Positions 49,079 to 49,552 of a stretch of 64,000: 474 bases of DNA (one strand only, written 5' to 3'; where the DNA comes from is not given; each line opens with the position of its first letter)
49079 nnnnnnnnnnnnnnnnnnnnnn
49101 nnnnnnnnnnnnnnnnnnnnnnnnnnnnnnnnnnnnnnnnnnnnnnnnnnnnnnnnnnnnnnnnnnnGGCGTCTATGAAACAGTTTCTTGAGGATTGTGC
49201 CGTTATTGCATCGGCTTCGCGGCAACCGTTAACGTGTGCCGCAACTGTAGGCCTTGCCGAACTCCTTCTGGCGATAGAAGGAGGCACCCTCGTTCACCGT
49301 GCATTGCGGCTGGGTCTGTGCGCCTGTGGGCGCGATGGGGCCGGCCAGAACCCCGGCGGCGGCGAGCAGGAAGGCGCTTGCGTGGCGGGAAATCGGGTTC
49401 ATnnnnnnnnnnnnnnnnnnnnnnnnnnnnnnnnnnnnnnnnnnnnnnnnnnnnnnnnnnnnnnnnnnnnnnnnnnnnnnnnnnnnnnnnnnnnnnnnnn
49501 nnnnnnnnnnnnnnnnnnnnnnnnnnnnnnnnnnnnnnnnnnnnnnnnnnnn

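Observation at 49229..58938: Complete form II cox-like cluster with split xdhC, a molybdopterin-binding/MocA fusion, and serial ATGA translational coupling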

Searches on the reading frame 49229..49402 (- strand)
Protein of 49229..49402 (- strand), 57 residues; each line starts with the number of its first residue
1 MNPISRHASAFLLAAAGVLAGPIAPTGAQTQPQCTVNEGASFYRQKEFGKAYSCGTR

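Call 4: search_protein_families(library=pfam, proteins=[window:49229-49402:-], max_evalue=0.01)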
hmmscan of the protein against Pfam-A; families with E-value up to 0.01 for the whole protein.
window:49229-49402:- (57 aa): 0 families

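Call 5: search_protein_families(library=ncbifam, proteins=[window:49229-49402:-], max_evalue=0.01)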
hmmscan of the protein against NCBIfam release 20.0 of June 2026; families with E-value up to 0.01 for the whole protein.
window:49229-49402:- (57 aa): 0 families

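Call 27: search_protein_representatives(protein=window:49229-49402:-)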
Query: 57 residues. Proteins with E-value up to 0.001 (for the whole library): 9; up to 1e-10: 3; up to 1e-30: 1. The best 9 are listed.
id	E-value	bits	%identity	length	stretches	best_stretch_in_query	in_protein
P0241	2.6e-31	121.2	100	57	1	1-57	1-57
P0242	1.3e-11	59.7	38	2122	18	20-53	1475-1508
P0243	8.3e-11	57.2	50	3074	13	19-38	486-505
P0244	7.4e-09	51.2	55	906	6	15-40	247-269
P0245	2.1e-06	43.5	46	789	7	18-41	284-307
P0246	3.9e-06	42.7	39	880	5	19-49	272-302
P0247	7.2e-05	38.7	36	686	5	16-40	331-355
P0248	3.1e-04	36.7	43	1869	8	12-38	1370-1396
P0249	5.2e-04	36.0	38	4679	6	18-53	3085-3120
